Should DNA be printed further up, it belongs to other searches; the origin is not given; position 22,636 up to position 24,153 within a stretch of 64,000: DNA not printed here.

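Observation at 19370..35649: Atypical dcw cluster composition: murA, murB and a yvcK/CofD-like gene are inside the cluster, and no murD, murF or ddl occurs among the dcw-cluster genes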

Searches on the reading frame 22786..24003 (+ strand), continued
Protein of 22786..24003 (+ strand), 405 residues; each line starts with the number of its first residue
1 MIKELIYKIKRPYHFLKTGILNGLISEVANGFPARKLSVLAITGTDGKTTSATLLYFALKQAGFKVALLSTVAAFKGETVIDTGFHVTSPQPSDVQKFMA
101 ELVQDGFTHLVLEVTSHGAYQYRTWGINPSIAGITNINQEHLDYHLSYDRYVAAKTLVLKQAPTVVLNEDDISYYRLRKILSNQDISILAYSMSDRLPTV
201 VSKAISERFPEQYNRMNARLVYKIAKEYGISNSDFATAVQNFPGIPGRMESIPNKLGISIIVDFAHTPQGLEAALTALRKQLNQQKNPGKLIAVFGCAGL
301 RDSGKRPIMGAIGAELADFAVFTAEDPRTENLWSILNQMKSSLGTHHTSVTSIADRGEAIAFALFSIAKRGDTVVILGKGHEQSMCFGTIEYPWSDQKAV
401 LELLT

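Call 48: find_encoding_contigs(protein=P0148, flank=10000, max_places=1)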
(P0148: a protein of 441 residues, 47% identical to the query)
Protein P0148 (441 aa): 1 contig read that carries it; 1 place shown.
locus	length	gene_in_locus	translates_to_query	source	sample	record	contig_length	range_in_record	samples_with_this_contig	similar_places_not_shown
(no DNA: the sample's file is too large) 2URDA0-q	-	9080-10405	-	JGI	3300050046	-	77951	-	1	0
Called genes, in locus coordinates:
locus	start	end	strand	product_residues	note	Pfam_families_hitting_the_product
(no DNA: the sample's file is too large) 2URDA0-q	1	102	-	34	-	?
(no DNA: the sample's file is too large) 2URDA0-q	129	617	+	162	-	PF00293:NUDIX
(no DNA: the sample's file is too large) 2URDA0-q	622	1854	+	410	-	PF08245:Mur_ligase_M, PF02875:Mur_ligase_C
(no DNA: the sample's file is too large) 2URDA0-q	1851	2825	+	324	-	PF01933:CofD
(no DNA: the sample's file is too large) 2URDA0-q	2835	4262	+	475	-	PF01225:Mur_ligase, PF08245:Mur_ligase_M, PF02875:Mur_ligase_C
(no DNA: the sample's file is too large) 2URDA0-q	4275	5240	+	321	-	PF01565:FAD_binding_4, PF02873:MurB_C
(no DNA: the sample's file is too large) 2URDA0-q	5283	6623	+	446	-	PF00275:EPSP_synthase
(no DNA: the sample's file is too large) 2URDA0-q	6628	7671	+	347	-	PF00953:Glycos_transf_4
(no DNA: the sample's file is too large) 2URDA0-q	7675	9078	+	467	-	PF26299:MurL_N, PF26298:MurL_epimerase_C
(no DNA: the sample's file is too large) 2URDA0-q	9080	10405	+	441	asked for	PF08245:Mur_ligase_M, PF02875:Mur_ligase_C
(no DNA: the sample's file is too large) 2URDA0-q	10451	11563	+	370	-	PF01098:FTSW_RODA_SPOVE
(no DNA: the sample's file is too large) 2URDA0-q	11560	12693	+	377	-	PF03033:Glyco_transf_28, PF04101:Glyco_tran_28_C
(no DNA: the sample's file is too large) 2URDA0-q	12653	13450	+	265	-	-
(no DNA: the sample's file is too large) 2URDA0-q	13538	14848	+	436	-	PF11104:PilM_2 (faint), PF02491:SHS2_FTSA, PF14450:FtsA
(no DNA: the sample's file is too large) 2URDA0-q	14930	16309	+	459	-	PF00091:Tubulin, PF12327:FtsZ_C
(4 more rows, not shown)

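Call 49: find_encoding_contigs(protein=P0138, flank=10000, max_places=1)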
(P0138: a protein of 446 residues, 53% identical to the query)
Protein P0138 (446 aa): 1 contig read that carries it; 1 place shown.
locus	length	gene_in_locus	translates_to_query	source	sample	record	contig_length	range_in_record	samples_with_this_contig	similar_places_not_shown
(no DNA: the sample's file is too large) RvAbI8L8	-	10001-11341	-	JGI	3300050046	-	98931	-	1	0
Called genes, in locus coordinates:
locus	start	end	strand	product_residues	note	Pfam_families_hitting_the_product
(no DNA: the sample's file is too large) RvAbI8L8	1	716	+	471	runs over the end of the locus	PF01225:Mur_ligase, PF08245:Mur_ligase_M, PF02875:Mur_ligase_C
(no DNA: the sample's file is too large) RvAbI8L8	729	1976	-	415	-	PF00404:Dockerin_1 (weak)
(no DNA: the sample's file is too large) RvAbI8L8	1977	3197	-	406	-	-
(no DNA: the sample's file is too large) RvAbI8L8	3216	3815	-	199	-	-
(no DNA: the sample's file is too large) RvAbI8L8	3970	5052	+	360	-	PF12385:Peptidase_C70 (weak), PF13529:Peptidase_C39_2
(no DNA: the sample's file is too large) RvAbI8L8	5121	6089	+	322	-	PF01565:FAD_binding_4, PF02873:MurB_C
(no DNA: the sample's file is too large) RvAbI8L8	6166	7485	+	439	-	PF00275:EPSP_synthase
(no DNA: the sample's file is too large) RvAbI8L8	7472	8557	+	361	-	PF00953:Glycos_transf_4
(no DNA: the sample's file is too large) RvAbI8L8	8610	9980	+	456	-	PF26299:MurL_N, PF26298:MurL_epimerase_C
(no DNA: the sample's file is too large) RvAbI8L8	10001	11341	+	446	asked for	PF08245:Mur_ligase_M, PF02875:Mur_ligase_C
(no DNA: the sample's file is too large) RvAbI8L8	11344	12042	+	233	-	?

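Call 50: find_homologous_proteins(query=L042:15639-16838:+)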
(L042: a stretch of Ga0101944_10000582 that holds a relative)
Query L042:15639-16838:+ (399 aa): 1542 proteins with E <= 0.001 among 8000 candidates; the best 120 are listed.
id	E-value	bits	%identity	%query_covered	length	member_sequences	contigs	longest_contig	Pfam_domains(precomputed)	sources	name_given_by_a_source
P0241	2.3e-251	852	100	97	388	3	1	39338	PF02875.27,PF08245.19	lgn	-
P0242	2.2e-189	648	73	99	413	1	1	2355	PF02875.27,PF08245.19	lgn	-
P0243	8.1e-188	643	72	100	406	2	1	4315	PF02875.27,PF08245.19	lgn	-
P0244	3.4e-187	641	73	96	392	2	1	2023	PF02875.27,PF08245.19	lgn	-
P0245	1.4e-186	639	71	99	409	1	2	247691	PF02875.27,PF08245.19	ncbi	-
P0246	1.2e-185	635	70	99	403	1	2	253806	PF02875.27,PF08245.19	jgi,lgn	jgi:UDP-N-acetylmuramoyl-tripeptide--D-alanyl-D-alanine ligase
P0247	2.1e-185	635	70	99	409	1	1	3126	PF02875.27,PF08245.19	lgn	-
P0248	2.6e-185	634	70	99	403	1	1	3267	PF02875.27,PF08245.19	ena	-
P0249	3.5e-185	634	70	99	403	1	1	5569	PF02875.27,PF08245.19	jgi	jgi:UDP-N-acetylmuramoyl-tripeptide--D-alanyl-D-alanine ligase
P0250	5.7e-185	633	70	100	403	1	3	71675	PF02875.27,PF08245.19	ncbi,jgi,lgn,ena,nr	ncbi:MAG TPA: UDP-N-acetylmuramoyl-tripeptide--D-alanyl-D-alanine ligase [Clostridia bacterium]|nr:U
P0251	4.5e-183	627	69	99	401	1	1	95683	PF02875.27,PF08245.19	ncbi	-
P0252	9.3e-183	626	69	99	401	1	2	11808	PF02875.27,PF08245.19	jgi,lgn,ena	-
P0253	3.2e-182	624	69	99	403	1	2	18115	PF02875.27,PF08245.19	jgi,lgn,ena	-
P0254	7.2e-182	623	70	99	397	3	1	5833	PF02875.27,PF08245.19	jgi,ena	-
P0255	1.3e-181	622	70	96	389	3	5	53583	PF02875.27,PF08245.19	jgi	-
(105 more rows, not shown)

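Call 60: find_encoding_contigs(protein=P0168, flank=10000, max_places=1)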
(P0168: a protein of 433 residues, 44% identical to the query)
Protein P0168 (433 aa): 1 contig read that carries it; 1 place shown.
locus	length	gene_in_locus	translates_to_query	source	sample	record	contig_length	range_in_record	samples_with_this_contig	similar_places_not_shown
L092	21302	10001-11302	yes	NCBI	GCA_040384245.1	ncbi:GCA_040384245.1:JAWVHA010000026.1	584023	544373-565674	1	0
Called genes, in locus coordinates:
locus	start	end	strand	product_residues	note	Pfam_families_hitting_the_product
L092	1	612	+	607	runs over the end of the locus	PF03717:PBP_dimer, PF00905:Transpeptidase, PF13354:Beta-lactamase2 (weak)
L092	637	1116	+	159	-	PF00293:NUDIX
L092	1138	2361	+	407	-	PF08245:Mur_ligase_M, PF02875:Mur_ligase_C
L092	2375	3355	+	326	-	PF01933:CofD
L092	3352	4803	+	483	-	PF01225:Mur_ligase, PF08245:Mur_ligase_M, PF02875:Mur_ligase_C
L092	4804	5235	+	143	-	-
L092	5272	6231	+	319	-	PF01565:FAD_binding_4, PF02873:MurB_C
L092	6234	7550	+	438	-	PF00275:EPSP_synthase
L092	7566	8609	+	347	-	PF00953:Glycos_transf_4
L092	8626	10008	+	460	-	PF26299:MurL_N, PF26298:MurL_epimerase_C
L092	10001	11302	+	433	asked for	PF08245:Mur_ligase_M, PF02875:Mur_ligase_C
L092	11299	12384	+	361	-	PF01098:FTSW_RODA_SPOVE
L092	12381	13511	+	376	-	PF03033:Glyco_transf_28, PF04101:Glyco_tran_28_C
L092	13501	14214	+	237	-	PF03799:FtsQ_DivIB_C (weak)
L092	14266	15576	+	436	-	PF11104:PilM_2 (faint), PF02491:SHS2_FTSA, PF14450:FtsA, PF07439:DUF1515 (faint)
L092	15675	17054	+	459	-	PF00091:Tubulin, PF12327:FtsZ_C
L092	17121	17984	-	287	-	-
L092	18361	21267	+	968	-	PF00133:tRNA-synt_1, PF09334:tRNA-synt_1g (weak), PF08264:Anticodon_1, PF19302:DUF5915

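Call 61: find_encoding_contigs(protein=P0163, flank=10000, max_places=1)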
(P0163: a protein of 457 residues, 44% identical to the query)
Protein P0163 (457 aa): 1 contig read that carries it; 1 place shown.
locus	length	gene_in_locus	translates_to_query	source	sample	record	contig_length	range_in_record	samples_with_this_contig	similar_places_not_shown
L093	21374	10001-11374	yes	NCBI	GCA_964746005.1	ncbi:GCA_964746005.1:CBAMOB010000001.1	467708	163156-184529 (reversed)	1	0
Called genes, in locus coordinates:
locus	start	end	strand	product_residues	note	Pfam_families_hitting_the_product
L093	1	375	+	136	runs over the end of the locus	-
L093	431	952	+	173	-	PF00293:NUDIX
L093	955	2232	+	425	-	PF08245:Mur_ligase_M, PF02875:Mur_ligase_C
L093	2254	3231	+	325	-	PF01933:CofD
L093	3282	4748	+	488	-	PF01225:Mur_ligase, PF08245:Mur_ligase_M, PF02875:Mur_ligase_C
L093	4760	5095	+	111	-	-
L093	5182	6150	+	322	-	PF01565:FAD_binding_4, PF02873:MurB_C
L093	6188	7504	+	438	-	PF00275:EPSP_synthase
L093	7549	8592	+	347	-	PF00953:Glycos_transf_4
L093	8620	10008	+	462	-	PF26299:MurL_N, PF26298:MurL_epimerase_C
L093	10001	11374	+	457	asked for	PF21799:MurD-like_N (weak), PF08245:Mur_ligase_M, PF02875:Mur_ligase_C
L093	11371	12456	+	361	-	PF01098:FTSW_RODA_SPOVE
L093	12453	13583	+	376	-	PF03033:Glyco_transf_28, PF04101:Glyco_tran_28_C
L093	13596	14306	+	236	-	PF03799:FtsQ_DivIB_C (weak)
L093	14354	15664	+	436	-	PF11104:PilM_2 (faint), PF02491:SHS2_FTSA, PF14450:FtsA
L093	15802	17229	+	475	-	PF00091:Tubulin, PF12327:FtsZ_C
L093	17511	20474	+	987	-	PF00133:tRNA-synt_1, PF09334:tRNA-synt_1g (weak), PF08264:Anticodon_1, PF19302:DUF5915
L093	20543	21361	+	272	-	-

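Call 64: search_solved_structures(query=window:22786-24003:+, max_evalue=1e-10)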
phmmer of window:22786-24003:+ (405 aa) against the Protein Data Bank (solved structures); distinct sequences matched with E-value up to 1e-10: 13.
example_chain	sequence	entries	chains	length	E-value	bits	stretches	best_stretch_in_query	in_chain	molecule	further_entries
4bub_A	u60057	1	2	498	5.9e-47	164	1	34-403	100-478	UDP-N-ACETYLMURAMOYL-L-ALANYL-D-GLUTAMATE--LD-LYSINE LIGASE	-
7b6o_A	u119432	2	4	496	1.2e-45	159.7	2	226-404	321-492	UDP-N-acetylmuramoyl-L-alanyl-D-glutamate-2,6-diaminopimelate ligase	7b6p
7b53_A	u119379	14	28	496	2.1e-45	158.9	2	227-404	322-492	UDP-N-acetylmuramoyl-L-alanyl-D-glutamate--2,6-diaminopimelate ligase | UDP-N-acetylmuramoyl-L-alanyl-D-glutamate-2,6-diaminopimelate ligase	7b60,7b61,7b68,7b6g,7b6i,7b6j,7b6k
1e8c_A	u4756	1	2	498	2.2e-45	158.8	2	227-404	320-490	UDP-N-ACETYLMURAMOYLALANYL-D-GLUTAMATE--2,6-DIAMINOPIMELATE LIGASE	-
2wtz_A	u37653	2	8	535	5.2e-45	157.6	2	198-397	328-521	UDP-N-ACETYLMURAMOYL-L-ALANYL-D-GLUTAMATE--2,6-DIAMINOPIMELATE LIGASE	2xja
8g6p_A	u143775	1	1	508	7.1e-44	153.8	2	205-398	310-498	UDP-N-acetylmuramoyl-L-alanyl-D-glutamate--2,6-diaminopimelate ligase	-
8f5d_A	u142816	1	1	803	1.2e-42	149.8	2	255-398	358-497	Multifunctional fusion protein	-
8w9z_N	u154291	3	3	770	3.9e-39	138.2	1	32-344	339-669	UDP-N-acetylmuramoyl-L-alanyl-D-glutamate--2, 6-diaminopimelate ligase-like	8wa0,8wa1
7d27_A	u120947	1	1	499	3.7e-36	128.5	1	35-392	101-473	UDP-N-acetylmuramoyl-L-alanyl-D-glutamate--2,6-diaminopimelate ligase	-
4c12_A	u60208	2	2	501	2.2e-35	125.9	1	25-399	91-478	UDP-N-ACETYLMURAMOYL-L-ALANYL-D-GLUTAMATE--L-LYSINE LIGASE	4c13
8r5o_Q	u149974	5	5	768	2.8e-30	109.1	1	31-345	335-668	PAP11 | PAP11, MurE-like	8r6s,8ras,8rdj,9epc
8qma_O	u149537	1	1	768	3e-30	109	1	213-345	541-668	PAP11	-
8xzv_J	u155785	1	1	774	1.7e-25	93.4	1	31-344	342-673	MurE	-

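Call 75: search_protein_representatives(protein=window:22786-24003:+)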
Query: 405 residues. Proteins with E-value up to 0.001 (for the whole library): 23794; up to 1e-10: 15259; up to 1e-30: 7321. The best 150 are listed.
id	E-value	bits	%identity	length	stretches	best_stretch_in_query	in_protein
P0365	3.4e-145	500.5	56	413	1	2-402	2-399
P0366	8.8e-131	453.1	42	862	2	3-399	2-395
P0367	7.1e-120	417.2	49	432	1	5-400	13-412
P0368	1.2e-113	396.7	48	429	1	2-396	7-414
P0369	7.4e-103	361.2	48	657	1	20-400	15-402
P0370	4.3e-102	358.7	53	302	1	103-403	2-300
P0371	8.1e-101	354.5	43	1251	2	23-404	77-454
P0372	5.2e-98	345.2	47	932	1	32-403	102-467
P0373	5.7e-98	345.1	43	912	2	24-404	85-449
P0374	5.9e-94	331.9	46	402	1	21-403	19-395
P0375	1.4e-93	330.7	46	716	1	26-400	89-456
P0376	1.9e-93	330.2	46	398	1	25-403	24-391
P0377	1.6e-90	320.6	45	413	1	24-400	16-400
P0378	8.3e-90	318.2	43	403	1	3-404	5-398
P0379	1.3e-89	317.6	36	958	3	32-400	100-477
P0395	8.8e-81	288.5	44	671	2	209-403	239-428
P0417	6.3e-77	275.8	47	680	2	209-402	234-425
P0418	9.3e-77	275.3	42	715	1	28-401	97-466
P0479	4.8e-68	246.6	42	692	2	208-400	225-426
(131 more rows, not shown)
